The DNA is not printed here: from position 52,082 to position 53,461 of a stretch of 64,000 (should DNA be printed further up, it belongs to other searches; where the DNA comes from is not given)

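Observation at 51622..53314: Compact promoter - precursor - PqqD(RRE) - radical SAM/SPASM cassette: candidate uncharacterised RiPP system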

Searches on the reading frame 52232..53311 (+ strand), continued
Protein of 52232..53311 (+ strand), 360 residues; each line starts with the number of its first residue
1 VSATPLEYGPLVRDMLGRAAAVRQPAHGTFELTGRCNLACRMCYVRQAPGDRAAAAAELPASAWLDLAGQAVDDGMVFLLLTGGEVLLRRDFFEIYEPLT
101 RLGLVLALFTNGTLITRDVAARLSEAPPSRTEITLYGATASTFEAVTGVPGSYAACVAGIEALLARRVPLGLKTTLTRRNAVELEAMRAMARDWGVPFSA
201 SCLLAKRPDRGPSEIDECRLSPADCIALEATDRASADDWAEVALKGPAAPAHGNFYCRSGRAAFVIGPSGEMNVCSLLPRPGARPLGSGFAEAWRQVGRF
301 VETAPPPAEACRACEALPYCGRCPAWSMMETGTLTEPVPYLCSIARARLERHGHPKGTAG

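Call 20: search_protein_families(library=ncbifam, proteins=[L028:7157-8029:+, L028:8026-9066:+, L028:9063-10892:+, L028:10862-12172:+, L001:7141-8982:+, L028:5732-5995:+, L028:5992-7065:+], max_evalue=0.01)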
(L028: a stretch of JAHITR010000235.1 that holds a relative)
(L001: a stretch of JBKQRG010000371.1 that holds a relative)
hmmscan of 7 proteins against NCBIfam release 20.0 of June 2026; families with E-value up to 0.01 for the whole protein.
L028:7157-8029:+ (290 aa): 2 families
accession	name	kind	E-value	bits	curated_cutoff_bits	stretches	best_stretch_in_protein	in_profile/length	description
TIGR04249.1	SCM_chp_ScmC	equivalog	2.7e-06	26.9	125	1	134-242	120-234/292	SynChlorMet cassette protein ScmC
TIGR04355.1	HprK_rel_B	hypoth_equivalog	4.1e-06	26.1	200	1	134-199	139-203/351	HprK-related kinase B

L028:8026-9066:+ (346 aa): 17 families
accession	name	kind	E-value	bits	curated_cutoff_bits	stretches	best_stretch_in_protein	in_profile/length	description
TIGR01575.1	rimI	equivalog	2.2e-12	47.3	86.4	1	226-313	35-116/132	ribosomal protein S18-alanine N-acetyltransferase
TIGR03103.1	trio_acet_GNAT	equivalog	2.9e-11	42.6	569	1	233-318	135-221/547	N-acetylglutaminylglutamine synthetase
NF040503.1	resist_ArsN1a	equivalog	4e-10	39.7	170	1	229-313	54-137/159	arsinothricin resistance N-acetyltransferase ArsN1 family A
NF002959.0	PRK03624.1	equivalog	1e-08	35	124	1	250-314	68-134/147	GNAT family acetyltransferase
TIGR03448.1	mycothiol_MshD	equivalog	1.2e-08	34.6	163.1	1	231-313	209-289/294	mycothiol synthase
NF007025.1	PRK09491.1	equivalog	2.2e-08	34.2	173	1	255-314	65-124/145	ribosomal protein S18-alanine N-acetyltransferase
NF049894.1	CG3035_N_ac_Glu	equivalog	1.4e-06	27.8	280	1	257-310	237-290/300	N-acetylglutamate synthase, CG3035 family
NF007527.0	PRK10140.1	equivalog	3.3e-06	27.1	236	1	218-310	46-137/162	N-acetyltransferase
NF053587.1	SpmdActasePaiA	equivalog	3.7e-06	26.8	250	1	259-311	97-149/172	spermidine/spermine N(1)-acetyltransferase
NF000487.1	stat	exception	5.4e-06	26.1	420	1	260-314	112-166/189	streptothricin N-acetyltransferase STAT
NF040501.1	resist_ArsN2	equivalog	1.5e-05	24.6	125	1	255-321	51-113/133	arsenic resistance N-acetyltransferase ArsN2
TIGR02228.1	sigpep_I_arch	equivalog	3.4e-05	23.8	51.85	1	22-132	32-140/158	signal peptidase I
NF007853.0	PRK10562.1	equivalog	9.1e-05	22.7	125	1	252-320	68-131/146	N-acetyltransferase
NF033083.0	AAC_3_I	equivalog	9.6e-05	22.6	200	1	228-309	53-134/145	AAC(3)-I family aminoglycoside N-acetyltransferase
NF007807.0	PRK10514.1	equivalog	0.00036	20.5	134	1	255-316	73-129/147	acetyltransferase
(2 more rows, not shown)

L028:9063-10892:+ (609 aa): 189 families (the best 25 are shown)
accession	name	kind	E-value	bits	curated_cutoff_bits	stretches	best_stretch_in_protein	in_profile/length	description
TIGR02203.1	MsbA_lipidA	equivalog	4.2e-86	289.7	602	1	33-605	9-570/572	lipid A export permease/ATP-binding protein MsbA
TIGR02204.1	MsbA_rel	hypoth_equivalog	1.4e-76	258.4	780.4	1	107-600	83-571/576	ABC transporter, permease/ATP-binding protein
NF008381.0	PRK11176.1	equivalog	7e-72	242.6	867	1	83-604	65-579/582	lipid A ABC transporter ATP-binding protein/permease MsbA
TIGR00958.1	3a01208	subfamily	4.6e-71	240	874.6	1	38-599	164-709/711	antigen peptide transporter 2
NF045513.1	HepA_fam_ABC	equivalog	3.5e-70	237.1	725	1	83-602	96-607/610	heterocyst formation ABC transporter subunit HepA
TIGR01846.1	type_I_sec_HlyB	subfamily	1.6e-69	235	725.55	1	69-605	171-693/694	type I secretion system permease/ATPase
NF052233.1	CphA_assoc_ABC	equivalog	5.5e-69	233.3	880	1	54-607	203-746/766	cyanophycin metabolism-associated ABC transporter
NF010178.0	PRK13657.1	equivalog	1.4e-66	225.2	733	1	268-604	240-570/588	glucan ABC transporter ATP-binding protein/ permease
NF008364.0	PRK11160.1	equivalog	7e-65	219.7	630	1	147-600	117-571/575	heme ABC transporter ATP-binding protein/permease CydC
TIGR03375.1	type_I_sec_LssB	subfamily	4.1e-62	210.5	693.1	1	236-591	339-689/696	type I secretion system permease/ATPase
TIGR03796.1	NHLM_micro_ABC1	equivalog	5.5e-62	210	853.3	1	57-599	168-707/710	NHLP family bacteriocin export ABC transporter peptidase/permease/ATPase subunit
TIGR03797.1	NHLM_micro_ABC2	equivalog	7.3e-61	206.5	709.4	1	121-604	215-685/686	NHLP bacteriocin export ABC transporter permease/ATPase subunit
TIGR02857.1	CydD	equivalog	3.3e-60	204.6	435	1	169-575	131-528/529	thiol reductant ABC exporter subunit CydD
TIGR02868.1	CydC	equivalog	6.8e-55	186.7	329.05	1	160-563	135-529/530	thiol reductant ABC exporter subunit CydC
TIGR01192.1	chvA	subfamily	9.9e-54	182.9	585.4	1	281-602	253-568/585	glucan export ABC transporter ATP-binding protein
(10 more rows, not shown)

L028:10862-12172:+ (436 aa): 0 families

L001:7141-8982:+ (613 aa): 195 families (the best 25 are shown)
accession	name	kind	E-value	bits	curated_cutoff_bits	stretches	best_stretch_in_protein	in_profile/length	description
NF045513.1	HepA_fam_ABC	equivalog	2.2e-97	326.9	725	1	39-605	36-603/610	heterocyst formation ABC transporter subunit HepA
TIGR02203.1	MsbA_lipidA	equivalog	6.9e-90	302.2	602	1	100-607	59-565/572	lipid A export permease/ATP-binding protein MsbA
NF010178.0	PRK13657.1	equivalog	1.1e-83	281.7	733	1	173-611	134-570/588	glucan ABC transporter ATP-binding protein/ permease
TIGR02204.1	MsbA_rel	hypoth_equivalog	3e-80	270.5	780.4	1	131-608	93-572/576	ABC transporter, permease/ATP-binding protein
NF008381.0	PRK11176.1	equivalog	2.7e-79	267.1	867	1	129-610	98-578/582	lipid A ABC transporter ATP-binding protein/permease MsbA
TIGR00958.1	3a01208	subfamily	3e-76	257.2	874.6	1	135-607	240-710/711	antigen peptide transporter 2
TIGR01846.1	type_I_sec_HlyB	subfamily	7.9e-72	242.6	725.55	1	112-611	195-692/694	type I secretion system permease/ATPase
TIGR03796.1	NHLM_micro_ABC1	equivalog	3.7e-71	240.3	853.3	1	92-609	195-710/710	NHLP family bacteriocin export ABC transporter peptidase/permease/ATPase subunit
TIGR03797.1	NHLM_micro_ABC2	equivalog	1.9e-70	238.2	709.4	1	102-611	178-685/686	NHLP bacteriocin export ABC transporter permease/ATPase subunit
TIGR03375.1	type_I_sec_LssB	subfamily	5e-70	236.6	693.1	1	130-598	223-690/696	type I secretion system permease/ATPase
TIGR02857.1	CydD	equivalog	8e-70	236.3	435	1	352-582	300-529/529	thiol reductant ABC exporter subunit CydD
TIGR01192.1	chvA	subfamily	1.2e-69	235.5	585.4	1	177-610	138-569/585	glucan export ABC transporter ATP-binding protein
NF052233.1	CphA_assoc_ABC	equivalog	6.4e-69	233.1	880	1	128-611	262-743/766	cyanophycin metabolism-associated ABC transporter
NF050066.1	LPSTprtrPglK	equivalog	3.8e-65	220.4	1000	1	47-585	25-558/558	BC-type lipopolysaccharide transporter PglK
NF008055.0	PRK10789.1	equivalog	1.6e-62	211.8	845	1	124-612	85-572/590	SmdA family multidrug ABC transporter permease/ATP-binding protein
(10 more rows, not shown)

L028:5732-5995:+ (87 aa): 6 families
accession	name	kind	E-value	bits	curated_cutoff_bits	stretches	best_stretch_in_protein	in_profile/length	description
NF033530.1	lasso_PqqD_Strm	exception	6.9e-08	32.6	70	1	33-85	25-77/78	lasso peptide biosynthesis PqqD family chaperone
TIGR04248.1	SCM_PqqD_rel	equivalog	8.6e-08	32.3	100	1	32-84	27-79/84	SynChlorMet cassette protein ScmD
NF033536.1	lasso_PqqD_Bac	exception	2.3e-06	27.7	80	1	34-85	34-85/88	lasso peptide biosynthesis PqqD family chaperone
NF002535.0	PRK02079.1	equivalog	4.5e-05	23.2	101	1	29-79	33-82/92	pyrroloquinoline quinone biosynthesis peptide chaperone PqqD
TIGR03859.1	PQQ_PqqD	equivalog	4.7e-05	23.2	46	1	29-83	24-77/81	pyrroloquinoline quinone biosynthesis peptide chaperone PqqD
TIGR04302.1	geo_PqqD_fam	equivalog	5.9e-05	23.5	100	1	23-85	37-99/102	GeoRSP system PqqD family peptide chaperone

L028:5992-7065:+ (357 aa): 54 families (the best 25 are shown)
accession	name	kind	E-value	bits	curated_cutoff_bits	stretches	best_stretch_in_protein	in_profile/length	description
TIGR04545.1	rSAM_ahbD_hemeb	equivalog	2.8e-31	109.2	500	1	29-195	4-167/339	heme b synthase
TIGR04055.1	rSAM_NirJ2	equivalog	1.1e-25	90.9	500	2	30-194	5-165/326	putative heme d1 biosynthesis radical SAM protein NirJ2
TIGR04250.1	SCM_rSAM_ScmE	equivalog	1.8e-25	89.6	400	1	29-197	7-173/358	SynChlorMet cassette radical SAM/SPASM protein ScmE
NF050035.1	rSAM_WgK_link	exception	8.5e-25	87.5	650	1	29-186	13-167/367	radical SAM/SPASM peptide maturase WgkB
TIGR04251.1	SCM_rSAM_ScmF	equivalog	1.3e-24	87.3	400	1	29-194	8-173/353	SynChlorMet cassette radical SAM/SPASM protein ScmF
TIGR03962.1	mycofact_rSAM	equivalog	2.2e-24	86.3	265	1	23-324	10-315/339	mycofactocin radical SAM maturase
TIGR04347.1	pseudo_SAM_Halo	equivalog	2.5e-22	79.7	525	1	18-196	32-205/390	TIGR04347 family pseudo-SAM/SPASM protein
TIGR04051.1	rSAM_NirJ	equivalog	3e-22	79.1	515.45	1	29-193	6-166/354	heme d1 biosynthesis radical SAM protein NirJ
TIGR02109.1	PQQ_syn_pqqE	equivalog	9.5e-21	74.1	381.35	1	23-192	5-171/358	pyrroloquinoline quinone biosynthesis protein PqqE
TIGR04546.1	rSAM_ahbC_deAc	equivalog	2e-20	73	650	1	21-196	36-206/390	12,18-didecarboxysiroheme deacetylase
TIGR04053.2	TIGR04053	equivalog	2.8e-20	72.9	395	1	21-195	4-178/366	TIGR04053 family radical SAM/SPASM domain-containing protein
TIGR04054.1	rSAM_NirJ1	equivalog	5.1e-20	71.4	650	1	18-191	30-198/387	putative heme d1 biosynthesis radical SAM protein NirJ1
TIGR02668.1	moaA_archaeal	equivalog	8.4e-20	71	325.25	1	30-192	15-175/303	GTP 3',8-cyclase MoaA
NF045574.1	sacti_mat_StsB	exception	5.1e-17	61.9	625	1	29-280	100-344/466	StsB family radical SAM/SPASM domain sactipeptide maturase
NF001199.0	PRK00164.2-1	equivalog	1.3e-16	60.6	231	1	29-192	16-177/308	GTP 3',8-cyclase MoaA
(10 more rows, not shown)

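Call 22: search_solved_structures(query=A1, max_evalue=0.001, show_alignments=2)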
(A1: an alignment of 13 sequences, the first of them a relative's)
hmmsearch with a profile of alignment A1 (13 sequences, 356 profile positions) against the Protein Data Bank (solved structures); distinct sequences matched with E-value up to 0.001: 7.
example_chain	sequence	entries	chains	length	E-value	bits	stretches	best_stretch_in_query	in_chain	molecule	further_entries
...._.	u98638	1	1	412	5.4e-17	65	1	24-289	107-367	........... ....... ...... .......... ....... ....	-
6c8v_A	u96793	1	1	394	1.2e-12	50.7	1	30-195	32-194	Coenzyme PQQ synthesis protein E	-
7vob_C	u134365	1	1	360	1.8e-11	46.9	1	31-197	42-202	Cytosylglucuronate decarboxylase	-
7voc_C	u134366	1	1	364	1.8e-11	46.9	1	31-197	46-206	Cytosylglucuronate decarboxylase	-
5v1q_A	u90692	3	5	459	0.00031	23.1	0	35-126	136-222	Radical SAM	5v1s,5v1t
2fb2_A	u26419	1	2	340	0.00065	22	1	29-137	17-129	Molybdenum cofactor biosynthesis protein A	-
8wm2_A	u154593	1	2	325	0.00069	21.9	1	27-133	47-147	Fe-S radical SAM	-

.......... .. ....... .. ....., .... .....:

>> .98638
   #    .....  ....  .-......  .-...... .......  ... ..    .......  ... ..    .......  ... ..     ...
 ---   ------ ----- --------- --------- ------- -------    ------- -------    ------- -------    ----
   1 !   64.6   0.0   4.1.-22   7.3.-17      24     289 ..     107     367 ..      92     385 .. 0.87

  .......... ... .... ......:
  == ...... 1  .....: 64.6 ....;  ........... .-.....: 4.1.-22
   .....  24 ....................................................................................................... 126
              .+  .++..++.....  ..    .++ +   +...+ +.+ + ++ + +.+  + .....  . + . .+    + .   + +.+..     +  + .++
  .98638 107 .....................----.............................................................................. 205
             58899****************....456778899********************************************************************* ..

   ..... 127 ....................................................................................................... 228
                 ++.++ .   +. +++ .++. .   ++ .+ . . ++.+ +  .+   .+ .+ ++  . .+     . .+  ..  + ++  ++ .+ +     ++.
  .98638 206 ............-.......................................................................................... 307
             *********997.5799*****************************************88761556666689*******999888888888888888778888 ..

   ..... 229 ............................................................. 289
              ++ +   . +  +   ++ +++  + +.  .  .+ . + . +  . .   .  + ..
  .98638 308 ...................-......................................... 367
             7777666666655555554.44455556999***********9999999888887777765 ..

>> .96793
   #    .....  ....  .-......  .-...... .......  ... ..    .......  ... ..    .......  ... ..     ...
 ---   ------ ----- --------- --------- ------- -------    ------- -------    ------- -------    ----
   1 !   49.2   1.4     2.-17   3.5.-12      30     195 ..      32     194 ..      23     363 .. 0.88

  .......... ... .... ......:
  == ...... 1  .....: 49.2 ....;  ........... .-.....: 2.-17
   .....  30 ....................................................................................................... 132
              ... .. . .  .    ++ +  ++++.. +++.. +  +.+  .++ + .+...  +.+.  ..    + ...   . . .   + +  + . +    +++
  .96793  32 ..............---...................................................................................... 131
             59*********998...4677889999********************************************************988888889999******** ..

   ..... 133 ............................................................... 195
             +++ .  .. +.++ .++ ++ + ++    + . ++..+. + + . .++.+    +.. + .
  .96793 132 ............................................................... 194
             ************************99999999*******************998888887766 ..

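Call 23: find_encoding_contigs(protein=P0001, flank=3000, max_places=3)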
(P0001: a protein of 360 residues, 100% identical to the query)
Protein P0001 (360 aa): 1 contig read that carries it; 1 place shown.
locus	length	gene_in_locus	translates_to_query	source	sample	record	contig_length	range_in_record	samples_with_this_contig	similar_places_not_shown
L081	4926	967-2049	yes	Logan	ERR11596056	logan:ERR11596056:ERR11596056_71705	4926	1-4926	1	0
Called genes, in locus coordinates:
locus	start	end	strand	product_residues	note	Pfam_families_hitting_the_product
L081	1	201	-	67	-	?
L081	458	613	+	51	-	-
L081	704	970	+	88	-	PF05402:PqqD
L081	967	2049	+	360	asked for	PF04055:Radical_SAM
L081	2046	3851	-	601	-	PF13180:PDZ_2 (faint), PF17820:PDZ_6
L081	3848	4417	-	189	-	PF03130:HEAT_PBS (faint), PF13646:HEAT_2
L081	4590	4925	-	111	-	?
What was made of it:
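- Checked: An independent gene caller on a public contig also called it (call 23).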

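Call 24: list_cluster_members(proteins=[P0001, window:51723-51875:+, window:51969-52232:+])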
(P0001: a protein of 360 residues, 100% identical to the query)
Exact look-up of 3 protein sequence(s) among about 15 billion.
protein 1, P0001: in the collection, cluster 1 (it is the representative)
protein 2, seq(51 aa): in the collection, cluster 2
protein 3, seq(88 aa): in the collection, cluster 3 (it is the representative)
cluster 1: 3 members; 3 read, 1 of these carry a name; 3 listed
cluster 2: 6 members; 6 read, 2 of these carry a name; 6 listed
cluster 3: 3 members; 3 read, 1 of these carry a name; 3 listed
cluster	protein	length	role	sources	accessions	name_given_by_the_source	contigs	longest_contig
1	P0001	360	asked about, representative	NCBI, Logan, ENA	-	-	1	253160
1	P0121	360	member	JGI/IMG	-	radical SAM protein with 4Fe4S-binding SPASM domain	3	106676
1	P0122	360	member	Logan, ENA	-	-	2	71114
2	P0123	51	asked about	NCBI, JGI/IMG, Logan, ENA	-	hypothetical protein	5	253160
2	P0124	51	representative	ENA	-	-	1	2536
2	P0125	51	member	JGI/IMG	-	hypothetical protein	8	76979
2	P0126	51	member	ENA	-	-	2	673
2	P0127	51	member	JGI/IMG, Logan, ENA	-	-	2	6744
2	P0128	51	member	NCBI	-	-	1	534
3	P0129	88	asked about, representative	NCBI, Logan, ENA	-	-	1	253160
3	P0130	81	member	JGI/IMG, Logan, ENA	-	hypothetical protein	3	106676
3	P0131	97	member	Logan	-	-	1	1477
